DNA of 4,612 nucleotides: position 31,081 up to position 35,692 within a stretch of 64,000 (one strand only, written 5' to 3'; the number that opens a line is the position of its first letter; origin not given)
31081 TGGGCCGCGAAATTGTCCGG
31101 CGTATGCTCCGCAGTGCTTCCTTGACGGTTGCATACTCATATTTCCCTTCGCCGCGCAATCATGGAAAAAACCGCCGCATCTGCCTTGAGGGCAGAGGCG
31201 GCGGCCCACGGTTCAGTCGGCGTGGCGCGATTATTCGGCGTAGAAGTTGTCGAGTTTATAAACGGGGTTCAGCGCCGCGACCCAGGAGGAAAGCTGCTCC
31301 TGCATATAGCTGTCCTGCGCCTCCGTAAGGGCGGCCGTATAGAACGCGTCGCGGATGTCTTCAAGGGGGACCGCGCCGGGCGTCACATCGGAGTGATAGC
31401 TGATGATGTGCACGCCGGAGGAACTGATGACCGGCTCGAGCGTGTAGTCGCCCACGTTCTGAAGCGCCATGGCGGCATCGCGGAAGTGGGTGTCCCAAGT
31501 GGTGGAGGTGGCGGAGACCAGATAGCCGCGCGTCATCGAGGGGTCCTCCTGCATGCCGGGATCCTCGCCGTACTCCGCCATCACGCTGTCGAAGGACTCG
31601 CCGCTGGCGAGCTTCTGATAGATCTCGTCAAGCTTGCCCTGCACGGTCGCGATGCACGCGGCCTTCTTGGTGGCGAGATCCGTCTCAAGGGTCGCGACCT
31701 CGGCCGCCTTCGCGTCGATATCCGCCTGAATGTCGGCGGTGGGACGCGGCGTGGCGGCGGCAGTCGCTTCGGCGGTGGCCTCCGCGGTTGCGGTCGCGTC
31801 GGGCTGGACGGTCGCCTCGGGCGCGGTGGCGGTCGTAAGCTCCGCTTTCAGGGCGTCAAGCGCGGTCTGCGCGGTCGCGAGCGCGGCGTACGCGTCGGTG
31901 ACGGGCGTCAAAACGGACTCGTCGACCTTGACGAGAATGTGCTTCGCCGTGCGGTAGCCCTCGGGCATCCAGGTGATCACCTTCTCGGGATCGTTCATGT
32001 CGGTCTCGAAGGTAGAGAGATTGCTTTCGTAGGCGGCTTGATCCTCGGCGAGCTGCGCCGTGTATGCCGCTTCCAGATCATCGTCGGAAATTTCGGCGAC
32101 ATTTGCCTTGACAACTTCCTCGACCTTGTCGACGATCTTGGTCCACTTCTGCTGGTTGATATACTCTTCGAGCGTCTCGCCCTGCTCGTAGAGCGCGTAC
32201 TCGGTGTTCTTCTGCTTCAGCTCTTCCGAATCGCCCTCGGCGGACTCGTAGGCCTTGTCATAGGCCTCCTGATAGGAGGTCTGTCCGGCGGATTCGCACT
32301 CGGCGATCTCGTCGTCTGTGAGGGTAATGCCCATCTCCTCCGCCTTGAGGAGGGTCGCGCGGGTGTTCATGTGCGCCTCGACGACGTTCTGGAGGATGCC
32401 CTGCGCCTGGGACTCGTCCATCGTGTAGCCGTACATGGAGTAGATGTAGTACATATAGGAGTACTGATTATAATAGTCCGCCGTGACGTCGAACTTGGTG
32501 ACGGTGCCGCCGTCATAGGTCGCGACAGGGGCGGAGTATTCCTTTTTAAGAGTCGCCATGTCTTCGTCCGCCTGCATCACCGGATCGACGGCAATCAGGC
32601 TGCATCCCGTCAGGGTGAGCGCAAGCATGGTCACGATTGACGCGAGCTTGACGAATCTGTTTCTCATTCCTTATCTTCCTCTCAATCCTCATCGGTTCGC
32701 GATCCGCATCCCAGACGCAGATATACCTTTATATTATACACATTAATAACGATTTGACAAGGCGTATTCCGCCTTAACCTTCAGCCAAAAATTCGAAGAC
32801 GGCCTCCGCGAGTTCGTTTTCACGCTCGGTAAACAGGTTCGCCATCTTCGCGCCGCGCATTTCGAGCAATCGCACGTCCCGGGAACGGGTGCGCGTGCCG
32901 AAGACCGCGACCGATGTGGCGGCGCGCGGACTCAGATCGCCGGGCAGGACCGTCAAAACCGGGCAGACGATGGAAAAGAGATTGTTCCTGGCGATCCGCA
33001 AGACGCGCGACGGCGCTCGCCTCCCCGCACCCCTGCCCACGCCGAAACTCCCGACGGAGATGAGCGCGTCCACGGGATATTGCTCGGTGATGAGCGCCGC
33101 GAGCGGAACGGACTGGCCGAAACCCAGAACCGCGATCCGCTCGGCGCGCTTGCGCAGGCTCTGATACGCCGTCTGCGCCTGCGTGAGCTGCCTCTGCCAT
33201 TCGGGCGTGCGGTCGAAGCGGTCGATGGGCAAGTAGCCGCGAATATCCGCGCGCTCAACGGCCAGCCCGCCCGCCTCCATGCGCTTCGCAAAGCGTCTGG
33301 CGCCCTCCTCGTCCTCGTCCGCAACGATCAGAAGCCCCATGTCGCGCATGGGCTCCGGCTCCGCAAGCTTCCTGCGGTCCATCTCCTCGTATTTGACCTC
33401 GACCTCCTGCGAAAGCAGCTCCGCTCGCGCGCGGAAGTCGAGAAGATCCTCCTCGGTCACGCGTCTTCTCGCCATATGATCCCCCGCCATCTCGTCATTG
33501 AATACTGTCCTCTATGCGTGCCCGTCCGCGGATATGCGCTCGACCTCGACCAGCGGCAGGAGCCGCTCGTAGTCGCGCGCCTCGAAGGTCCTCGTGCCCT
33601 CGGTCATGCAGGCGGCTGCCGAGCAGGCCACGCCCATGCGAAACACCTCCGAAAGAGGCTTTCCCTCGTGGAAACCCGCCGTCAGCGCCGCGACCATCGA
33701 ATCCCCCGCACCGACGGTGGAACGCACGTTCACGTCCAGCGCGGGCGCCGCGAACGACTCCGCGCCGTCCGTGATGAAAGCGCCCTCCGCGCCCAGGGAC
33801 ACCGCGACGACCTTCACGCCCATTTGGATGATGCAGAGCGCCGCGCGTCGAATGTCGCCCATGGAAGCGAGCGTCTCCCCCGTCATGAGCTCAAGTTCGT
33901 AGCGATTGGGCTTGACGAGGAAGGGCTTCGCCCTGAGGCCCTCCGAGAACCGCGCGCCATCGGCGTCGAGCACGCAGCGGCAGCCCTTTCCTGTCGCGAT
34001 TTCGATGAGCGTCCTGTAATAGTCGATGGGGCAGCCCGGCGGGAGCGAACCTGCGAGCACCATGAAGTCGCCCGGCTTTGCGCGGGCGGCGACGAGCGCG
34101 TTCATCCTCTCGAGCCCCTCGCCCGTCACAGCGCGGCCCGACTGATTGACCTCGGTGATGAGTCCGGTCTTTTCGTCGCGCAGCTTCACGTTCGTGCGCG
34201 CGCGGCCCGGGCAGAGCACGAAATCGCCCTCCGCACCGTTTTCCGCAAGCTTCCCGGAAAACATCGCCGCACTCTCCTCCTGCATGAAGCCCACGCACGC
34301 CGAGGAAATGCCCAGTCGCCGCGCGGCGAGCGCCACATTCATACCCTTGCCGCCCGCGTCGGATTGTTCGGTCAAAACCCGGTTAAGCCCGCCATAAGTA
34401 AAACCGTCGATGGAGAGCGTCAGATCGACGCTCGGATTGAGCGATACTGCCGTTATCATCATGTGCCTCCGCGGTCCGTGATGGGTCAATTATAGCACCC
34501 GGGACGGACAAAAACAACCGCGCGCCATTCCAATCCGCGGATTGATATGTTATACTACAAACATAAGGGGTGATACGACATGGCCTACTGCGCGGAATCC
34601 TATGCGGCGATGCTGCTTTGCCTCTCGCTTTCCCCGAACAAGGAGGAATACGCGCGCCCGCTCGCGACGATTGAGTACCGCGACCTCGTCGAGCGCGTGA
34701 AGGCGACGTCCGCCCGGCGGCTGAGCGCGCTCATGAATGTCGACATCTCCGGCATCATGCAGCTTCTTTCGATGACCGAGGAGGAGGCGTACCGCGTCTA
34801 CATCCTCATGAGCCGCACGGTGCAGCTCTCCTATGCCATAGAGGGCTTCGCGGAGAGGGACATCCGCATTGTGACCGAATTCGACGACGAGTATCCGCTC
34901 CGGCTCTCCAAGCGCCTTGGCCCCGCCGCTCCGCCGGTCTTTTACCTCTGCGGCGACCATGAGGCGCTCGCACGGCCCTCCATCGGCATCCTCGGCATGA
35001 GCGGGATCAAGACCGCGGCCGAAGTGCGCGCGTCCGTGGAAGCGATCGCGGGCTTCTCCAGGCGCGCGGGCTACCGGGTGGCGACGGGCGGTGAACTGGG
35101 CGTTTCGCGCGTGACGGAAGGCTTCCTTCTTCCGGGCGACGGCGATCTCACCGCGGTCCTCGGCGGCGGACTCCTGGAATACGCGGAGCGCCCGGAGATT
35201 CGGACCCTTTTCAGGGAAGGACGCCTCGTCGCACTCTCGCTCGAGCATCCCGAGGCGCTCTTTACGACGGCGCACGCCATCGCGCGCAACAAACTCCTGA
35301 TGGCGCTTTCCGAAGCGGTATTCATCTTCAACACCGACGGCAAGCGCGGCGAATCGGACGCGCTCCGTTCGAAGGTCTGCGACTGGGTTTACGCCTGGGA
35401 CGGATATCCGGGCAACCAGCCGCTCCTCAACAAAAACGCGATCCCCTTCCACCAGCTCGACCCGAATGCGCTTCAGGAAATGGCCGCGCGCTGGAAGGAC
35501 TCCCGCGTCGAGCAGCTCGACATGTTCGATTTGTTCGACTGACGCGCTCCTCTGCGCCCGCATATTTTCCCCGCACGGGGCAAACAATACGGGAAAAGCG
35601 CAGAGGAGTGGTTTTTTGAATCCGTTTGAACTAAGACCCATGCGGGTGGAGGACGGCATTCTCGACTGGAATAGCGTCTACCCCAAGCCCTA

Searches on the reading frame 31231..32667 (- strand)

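Call 17: search_protein_families(library=pfam, proteins=[window:31231-32667:-], max_evalue=0.001)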
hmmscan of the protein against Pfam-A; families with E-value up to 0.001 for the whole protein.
window:31231-32667:- (478 aa): 3 families
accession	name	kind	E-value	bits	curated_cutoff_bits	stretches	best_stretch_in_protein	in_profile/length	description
PF00639.27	Rotamase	-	3.8e-09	37.8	21.7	1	339-425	15-96/97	PPIC-type PPIASE domain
PF13616.12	Rotamase_3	-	1.9e-06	28.8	22.5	1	319-423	16-111/116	PPIC-type PPIASE domain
PF13624.11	SurA_N_3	-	1.1e-05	25.8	27.2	1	42-123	35-115/162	SurA-like N-terminal domain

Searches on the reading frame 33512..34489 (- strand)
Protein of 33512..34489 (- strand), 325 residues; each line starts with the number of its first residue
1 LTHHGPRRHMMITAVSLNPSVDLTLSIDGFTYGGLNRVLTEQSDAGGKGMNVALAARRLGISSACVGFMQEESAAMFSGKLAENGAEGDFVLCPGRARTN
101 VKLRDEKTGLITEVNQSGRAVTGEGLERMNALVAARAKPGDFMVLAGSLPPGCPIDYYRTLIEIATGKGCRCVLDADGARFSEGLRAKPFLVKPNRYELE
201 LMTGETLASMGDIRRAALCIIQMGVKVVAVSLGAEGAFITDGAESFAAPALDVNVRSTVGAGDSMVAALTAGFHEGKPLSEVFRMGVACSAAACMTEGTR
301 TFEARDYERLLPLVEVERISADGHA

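Call 17: search_protein_families(library=pfam, proteins=[window:33512-34489:-], max_evalue=0.001)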
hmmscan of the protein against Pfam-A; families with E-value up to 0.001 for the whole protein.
window:33512-34489:- (325 aa): 2 families
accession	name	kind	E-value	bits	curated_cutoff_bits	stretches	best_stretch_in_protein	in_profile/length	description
PF00294.29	PfkB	-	3.4e-51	174.8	25.8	1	18-301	4-297/302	pfkB family carbohydrate kinase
PF08543.17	Phos_pyr_kin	-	6.6e-07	29.4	27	1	183-286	114-224/246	Phosphomethylpyrimidine kinase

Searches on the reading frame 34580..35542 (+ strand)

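Call 17: search_protein_families(library=pfam, proteins=[window:34580-35542:+], max_evalue=0.001)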
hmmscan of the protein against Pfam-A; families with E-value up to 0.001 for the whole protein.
window:34580-35542:+ (320 aa): 1 family
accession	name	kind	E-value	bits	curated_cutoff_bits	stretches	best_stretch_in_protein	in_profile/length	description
PF02481.21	DNA_processg_A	-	1.1e-12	48.1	29.6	1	92-257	4-169/212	DNA recombination-mediator protein A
